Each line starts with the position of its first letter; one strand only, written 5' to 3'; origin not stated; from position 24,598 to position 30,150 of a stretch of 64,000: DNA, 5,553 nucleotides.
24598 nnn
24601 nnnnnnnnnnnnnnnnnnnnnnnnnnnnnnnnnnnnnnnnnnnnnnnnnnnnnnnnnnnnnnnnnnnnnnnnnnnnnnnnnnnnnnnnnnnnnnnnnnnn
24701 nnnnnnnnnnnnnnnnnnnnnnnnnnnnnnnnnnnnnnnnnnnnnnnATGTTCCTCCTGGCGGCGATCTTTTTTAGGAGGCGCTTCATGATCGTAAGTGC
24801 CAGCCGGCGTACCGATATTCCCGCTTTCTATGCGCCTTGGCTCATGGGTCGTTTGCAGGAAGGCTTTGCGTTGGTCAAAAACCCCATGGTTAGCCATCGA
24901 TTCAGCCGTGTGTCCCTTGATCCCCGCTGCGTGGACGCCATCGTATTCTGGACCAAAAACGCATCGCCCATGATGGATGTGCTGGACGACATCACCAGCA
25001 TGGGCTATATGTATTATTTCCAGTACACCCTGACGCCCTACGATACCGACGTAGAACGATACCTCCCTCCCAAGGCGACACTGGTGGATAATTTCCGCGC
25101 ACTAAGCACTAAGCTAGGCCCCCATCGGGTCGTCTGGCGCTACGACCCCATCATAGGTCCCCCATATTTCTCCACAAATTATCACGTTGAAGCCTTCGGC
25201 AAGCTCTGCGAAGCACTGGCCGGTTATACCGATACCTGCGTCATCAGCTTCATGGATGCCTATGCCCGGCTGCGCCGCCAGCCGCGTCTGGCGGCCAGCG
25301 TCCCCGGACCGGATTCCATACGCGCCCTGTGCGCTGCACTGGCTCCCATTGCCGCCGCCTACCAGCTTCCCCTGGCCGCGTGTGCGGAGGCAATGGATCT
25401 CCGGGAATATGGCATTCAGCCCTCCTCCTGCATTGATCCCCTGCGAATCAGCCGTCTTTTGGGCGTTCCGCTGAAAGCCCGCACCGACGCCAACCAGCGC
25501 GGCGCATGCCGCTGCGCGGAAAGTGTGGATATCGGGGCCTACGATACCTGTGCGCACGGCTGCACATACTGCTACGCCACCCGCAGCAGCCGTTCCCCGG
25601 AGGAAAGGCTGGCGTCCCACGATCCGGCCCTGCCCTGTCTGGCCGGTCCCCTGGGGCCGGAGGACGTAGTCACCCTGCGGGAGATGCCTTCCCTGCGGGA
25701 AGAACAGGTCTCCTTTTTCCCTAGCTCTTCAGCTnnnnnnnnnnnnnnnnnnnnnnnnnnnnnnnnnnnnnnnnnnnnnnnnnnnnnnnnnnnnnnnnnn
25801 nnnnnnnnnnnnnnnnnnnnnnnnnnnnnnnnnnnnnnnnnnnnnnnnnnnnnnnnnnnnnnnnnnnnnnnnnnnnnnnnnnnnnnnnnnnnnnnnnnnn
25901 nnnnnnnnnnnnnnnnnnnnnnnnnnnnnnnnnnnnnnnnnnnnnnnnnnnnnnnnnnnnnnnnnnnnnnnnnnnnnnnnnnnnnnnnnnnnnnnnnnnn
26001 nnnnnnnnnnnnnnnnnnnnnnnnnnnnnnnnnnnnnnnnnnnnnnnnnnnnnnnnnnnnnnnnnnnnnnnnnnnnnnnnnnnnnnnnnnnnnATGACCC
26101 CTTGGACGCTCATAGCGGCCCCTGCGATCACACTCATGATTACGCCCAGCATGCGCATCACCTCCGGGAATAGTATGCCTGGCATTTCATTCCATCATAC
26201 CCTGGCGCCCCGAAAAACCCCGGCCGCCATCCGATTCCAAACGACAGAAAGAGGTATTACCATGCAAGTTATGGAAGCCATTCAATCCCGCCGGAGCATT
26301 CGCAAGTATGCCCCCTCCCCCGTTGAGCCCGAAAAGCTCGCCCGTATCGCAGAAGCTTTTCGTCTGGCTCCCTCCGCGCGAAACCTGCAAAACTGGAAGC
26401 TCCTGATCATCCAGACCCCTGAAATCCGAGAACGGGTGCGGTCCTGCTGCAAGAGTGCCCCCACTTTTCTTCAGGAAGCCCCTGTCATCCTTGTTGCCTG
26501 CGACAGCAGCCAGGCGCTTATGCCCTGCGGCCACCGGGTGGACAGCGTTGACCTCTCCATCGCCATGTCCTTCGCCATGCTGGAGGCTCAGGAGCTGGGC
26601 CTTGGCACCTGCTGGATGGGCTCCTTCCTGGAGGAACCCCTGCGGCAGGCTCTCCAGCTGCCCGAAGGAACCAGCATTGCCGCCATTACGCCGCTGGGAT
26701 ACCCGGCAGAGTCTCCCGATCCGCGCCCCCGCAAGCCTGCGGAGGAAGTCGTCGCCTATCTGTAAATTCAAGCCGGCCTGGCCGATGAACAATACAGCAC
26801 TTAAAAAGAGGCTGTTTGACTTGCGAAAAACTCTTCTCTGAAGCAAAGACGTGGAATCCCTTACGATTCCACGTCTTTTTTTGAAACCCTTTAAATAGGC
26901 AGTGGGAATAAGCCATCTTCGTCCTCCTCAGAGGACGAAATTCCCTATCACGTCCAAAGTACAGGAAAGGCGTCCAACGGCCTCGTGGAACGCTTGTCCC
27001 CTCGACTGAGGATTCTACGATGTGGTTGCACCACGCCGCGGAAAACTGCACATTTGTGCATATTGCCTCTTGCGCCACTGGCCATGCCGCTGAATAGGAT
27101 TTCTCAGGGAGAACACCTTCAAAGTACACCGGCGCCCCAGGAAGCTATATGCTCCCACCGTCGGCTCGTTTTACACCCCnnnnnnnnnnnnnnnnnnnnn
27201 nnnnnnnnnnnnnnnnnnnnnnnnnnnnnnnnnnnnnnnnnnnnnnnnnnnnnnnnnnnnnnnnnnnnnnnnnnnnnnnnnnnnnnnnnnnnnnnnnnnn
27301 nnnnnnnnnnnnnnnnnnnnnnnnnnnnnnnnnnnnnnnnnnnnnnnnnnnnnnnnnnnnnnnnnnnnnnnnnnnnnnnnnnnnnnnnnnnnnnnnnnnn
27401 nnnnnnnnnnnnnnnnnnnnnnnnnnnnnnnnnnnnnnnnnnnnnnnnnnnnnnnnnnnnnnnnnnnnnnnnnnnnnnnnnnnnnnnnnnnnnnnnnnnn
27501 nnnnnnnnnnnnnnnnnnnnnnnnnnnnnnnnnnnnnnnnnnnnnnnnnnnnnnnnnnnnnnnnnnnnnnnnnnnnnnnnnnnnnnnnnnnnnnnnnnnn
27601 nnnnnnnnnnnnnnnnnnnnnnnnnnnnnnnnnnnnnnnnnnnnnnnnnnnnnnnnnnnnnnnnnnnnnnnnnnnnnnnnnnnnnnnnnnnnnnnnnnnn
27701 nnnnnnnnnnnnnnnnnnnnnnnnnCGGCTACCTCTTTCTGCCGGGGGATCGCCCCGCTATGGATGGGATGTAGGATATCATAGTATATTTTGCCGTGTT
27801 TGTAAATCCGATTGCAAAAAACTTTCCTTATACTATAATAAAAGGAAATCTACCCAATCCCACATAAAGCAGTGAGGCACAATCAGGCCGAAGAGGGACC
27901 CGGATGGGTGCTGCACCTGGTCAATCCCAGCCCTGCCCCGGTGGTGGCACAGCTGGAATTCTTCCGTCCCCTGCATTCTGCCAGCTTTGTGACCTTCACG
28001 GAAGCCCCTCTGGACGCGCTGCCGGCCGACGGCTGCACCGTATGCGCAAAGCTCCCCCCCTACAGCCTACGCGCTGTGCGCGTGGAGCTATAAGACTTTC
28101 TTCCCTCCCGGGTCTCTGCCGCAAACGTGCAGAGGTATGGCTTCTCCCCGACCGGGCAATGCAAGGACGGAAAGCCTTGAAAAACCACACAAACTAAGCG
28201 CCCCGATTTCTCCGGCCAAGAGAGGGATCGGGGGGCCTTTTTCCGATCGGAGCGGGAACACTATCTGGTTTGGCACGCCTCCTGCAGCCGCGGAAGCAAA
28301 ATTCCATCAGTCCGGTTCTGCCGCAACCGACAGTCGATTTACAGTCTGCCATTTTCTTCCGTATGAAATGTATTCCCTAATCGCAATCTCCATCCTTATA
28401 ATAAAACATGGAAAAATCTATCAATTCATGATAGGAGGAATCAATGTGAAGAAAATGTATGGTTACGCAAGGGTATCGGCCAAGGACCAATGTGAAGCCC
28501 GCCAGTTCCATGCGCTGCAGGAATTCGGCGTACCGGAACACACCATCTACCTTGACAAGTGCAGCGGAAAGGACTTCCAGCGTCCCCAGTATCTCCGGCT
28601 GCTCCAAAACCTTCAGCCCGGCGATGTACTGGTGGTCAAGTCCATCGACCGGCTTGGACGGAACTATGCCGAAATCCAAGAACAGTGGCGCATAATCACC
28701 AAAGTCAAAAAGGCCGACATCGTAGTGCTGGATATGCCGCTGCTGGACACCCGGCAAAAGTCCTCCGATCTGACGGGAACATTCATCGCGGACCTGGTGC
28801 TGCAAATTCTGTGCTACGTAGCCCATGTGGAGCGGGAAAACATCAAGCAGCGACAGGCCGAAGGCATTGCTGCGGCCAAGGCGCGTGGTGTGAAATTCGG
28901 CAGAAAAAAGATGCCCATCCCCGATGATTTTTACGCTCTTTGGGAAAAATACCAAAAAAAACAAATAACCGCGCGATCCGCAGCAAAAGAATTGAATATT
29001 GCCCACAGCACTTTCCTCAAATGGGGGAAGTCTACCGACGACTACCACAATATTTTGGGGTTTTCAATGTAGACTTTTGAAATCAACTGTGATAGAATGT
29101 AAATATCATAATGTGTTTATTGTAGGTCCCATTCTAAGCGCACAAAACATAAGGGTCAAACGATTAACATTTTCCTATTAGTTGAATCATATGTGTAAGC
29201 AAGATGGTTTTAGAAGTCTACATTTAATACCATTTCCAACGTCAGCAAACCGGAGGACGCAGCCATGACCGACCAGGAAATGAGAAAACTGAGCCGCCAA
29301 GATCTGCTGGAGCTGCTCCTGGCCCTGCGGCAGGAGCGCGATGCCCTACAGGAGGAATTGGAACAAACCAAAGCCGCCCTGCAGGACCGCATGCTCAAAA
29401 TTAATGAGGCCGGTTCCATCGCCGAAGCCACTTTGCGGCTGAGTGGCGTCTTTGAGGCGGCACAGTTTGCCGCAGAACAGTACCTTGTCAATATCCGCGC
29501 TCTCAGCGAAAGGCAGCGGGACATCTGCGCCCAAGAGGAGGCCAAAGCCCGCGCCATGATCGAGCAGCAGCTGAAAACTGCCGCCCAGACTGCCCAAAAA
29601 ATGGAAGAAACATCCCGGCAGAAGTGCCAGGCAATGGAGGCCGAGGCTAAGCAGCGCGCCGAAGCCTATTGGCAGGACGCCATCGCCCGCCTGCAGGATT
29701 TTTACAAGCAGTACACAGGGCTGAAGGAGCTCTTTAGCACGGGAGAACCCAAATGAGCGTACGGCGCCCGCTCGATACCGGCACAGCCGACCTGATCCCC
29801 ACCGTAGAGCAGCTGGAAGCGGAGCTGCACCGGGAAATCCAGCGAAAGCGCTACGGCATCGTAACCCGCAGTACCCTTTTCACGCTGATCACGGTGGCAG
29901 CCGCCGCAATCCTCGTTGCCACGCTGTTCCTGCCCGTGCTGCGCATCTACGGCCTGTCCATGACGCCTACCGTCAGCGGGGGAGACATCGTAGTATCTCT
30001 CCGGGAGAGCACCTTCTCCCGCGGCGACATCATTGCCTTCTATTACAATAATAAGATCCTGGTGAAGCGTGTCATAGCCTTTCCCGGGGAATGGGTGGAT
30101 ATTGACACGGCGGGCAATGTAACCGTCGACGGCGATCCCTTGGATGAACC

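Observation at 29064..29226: Candidate invertible promoter switch between a serine recombinase and a pilus operon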

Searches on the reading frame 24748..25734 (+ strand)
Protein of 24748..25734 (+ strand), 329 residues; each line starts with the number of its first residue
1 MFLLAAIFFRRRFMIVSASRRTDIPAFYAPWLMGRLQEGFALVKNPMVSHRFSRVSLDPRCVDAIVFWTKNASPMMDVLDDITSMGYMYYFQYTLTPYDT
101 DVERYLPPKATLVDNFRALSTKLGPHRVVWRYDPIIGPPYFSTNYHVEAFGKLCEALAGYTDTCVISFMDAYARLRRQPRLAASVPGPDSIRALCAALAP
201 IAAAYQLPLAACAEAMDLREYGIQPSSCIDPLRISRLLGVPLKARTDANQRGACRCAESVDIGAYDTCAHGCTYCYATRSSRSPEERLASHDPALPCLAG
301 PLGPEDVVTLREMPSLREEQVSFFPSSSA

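Call 67: search_protein_families(library=pfam, proteins=[window:24748-25734:+], max_evalue=0.001)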
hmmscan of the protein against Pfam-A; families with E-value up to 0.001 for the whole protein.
window:24748-25734:+ (329 aa): 1 family
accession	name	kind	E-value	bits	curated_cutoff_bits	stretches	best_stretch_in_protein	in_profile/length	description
PF08902.16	DUF1848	-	4.2e-97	325.5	30.5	1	15-277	1-262/262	Domain of unknown function (DUF1848)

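Call 69: list_cluster_members(proteins=[window:24748-25734:+, window:29265-29753:+, window:29753-30352:+, window:37328-38173:+, window:35555-37243:+])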
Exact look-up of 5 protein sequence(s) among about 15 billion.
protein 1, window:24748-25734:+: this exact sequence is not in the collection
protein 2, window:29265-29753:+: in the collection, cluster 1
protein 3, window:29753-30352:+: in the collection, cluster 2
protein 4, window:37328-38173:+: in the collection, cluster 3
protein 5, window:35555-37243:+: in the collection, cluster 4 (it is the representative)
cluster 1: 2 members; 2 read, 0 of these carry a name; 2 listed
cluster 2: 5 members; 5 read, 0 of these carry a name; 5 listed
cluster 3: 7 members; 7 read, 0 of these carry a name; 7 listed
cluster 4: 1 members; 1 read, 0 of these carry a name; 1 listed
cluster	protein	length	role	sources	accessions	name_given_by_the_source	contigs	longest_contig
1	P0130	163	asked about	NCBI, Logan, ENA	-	-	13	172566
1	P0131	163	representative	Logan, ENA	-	-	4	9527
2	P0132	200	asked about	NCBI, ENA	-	-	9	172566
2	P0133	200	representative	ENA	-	-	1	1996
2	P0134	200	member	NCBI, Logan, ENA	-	-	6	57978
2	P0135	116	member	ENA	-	-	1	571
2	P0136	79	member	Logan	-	-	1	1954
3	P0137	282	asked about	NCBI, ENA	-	-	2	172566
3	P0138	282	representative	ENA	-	-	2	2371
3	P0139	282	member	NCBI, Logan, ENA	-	-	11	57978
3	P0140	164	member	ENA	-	-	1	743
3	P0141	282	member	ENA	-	-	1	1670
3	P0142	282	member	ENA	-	-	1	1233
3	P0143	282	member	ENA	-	-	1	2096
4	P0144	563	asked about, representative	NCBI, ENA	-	-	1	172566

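Call 70: find_encoding_contigs(protein=P0130, flank=1200, max_places=10)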
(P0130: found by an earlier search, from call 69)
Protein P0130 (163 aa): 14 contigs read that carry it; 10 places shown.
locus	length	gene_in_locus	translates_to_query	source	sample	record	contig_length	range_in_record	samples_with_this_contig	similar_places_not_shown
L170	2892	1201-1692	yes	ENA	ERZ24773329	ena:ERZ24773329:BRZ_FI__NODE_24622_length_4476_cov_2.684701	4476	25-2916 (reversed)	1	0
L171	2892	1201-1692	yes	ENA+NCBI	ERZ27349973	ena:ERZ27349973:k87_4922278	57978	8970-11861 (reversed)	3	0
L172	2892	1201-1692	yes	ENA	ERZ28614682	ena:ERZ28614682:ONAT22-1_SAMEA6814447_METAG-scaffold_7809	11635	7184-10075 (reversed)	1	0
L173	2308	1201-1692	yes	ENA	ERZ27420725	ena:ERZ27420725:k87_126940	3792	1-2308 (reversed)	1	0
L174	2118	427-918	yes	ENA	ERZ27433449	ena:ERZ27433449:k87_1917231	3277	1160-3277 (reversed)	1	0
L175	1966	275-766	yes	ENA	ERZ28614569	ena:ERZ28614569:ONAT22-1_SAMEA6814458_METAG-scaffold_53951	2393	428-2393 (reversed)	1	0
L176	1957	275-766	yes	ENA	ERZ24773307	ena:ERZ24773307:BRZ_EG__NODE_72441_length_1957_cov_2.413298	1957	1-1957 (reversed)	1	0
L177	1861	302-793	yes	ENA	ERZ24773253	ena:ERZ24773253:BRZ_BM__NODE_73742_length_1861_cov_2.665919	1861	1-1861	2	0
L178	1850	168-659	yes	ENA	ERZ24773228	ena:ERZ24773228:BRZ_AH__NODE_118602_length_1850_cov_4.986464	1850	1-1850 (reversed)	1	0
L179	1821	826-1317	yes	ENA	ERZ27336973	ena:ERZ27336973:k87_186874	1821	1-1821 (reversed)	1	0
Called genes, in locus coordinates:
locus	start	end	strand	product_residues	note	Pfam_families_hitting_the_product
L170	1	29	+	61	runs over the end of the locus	-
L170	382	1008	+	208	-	PF00239:Resolvase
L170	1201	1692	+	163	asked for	-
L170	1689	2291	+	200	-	PF10502:Peptidase_S26, PF00717:Peptidase_S24 (weak)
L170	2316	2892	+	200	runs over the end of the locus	?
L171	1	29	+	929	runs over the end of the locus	PF01074:Glyco_hydro_38N, PF09261:Alpha-mann_mid, PF07748:Glyco_hydro_38C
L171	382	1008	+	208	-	PF00239:Resolvase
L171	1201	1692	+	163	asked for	-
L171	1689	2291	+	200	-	PF10502:Peptidase_S26, PF00717:Peptidase_S24 (weak)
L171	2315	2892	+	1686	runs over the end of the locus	PF17802:SpaA (faint), PF05738:Cna_B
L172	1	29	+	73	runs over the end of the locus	-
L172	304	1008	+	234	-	PF00239:Resolvase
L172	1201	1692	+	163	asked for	-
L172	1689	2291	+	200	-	PF10502:Peptidase_S26, PF00717:Peptidase_S24 (weak)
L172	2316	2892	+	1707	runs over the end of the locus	PF17802:SpaA (faint), PF05738:Cna_B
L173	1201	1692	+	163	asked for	-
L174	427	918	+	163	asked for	-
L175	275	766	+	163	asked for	-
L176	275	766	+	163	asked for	-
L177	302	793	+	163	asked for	-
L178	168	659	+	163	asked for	-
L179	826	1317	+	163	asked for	-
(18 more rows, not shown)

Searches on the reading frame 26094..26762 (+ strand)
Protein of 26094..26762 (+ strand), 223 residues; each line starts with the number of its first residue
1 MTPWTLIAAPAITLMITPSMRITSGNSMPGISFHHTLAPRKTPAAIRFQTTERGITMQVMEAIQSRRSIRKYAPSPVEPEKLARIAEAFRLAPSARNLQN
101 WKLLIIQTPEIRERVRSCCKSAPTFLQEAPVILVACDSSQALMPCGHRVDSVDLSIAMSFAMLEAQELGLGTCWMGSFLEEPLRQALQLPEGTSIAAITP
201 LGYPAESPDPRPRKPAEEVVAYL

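Call 67: search_protein_families(library=pfam, proteins=[window:26094-26762:+], max_evalue=0.001)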
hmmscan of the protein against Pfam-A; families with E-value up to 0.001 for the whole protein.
window:26094-26762:+ (223 aa): 2 families
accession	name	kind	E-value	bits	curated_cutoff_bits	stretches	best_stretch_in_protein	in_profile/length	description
PF00881.29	Nitroreductase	-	3.3e-29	102.6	23.5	2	63-121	1-59/167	Nitroreductase family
PF14512.11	TM1586_NiRdase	-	1.9e-16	60.8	27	1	59-222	2-151/215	Putative TM nitroreductase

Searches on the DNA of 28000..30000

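Call 66: search_rna_families(source=window, start=28000, end=30000, threshold=evalue, max_evalue=1)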
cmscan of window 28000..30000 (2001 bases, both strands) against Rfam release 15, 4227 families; matches with E-value up to 1: 1.
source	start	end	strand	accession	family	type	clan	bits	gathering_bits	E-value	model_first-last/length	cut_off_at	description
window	29312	29339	+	RF02886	npcTB_6715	Gene; sRNA;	-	16.3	72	0.26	126-153/212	no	Mycobacterium sRNA 6715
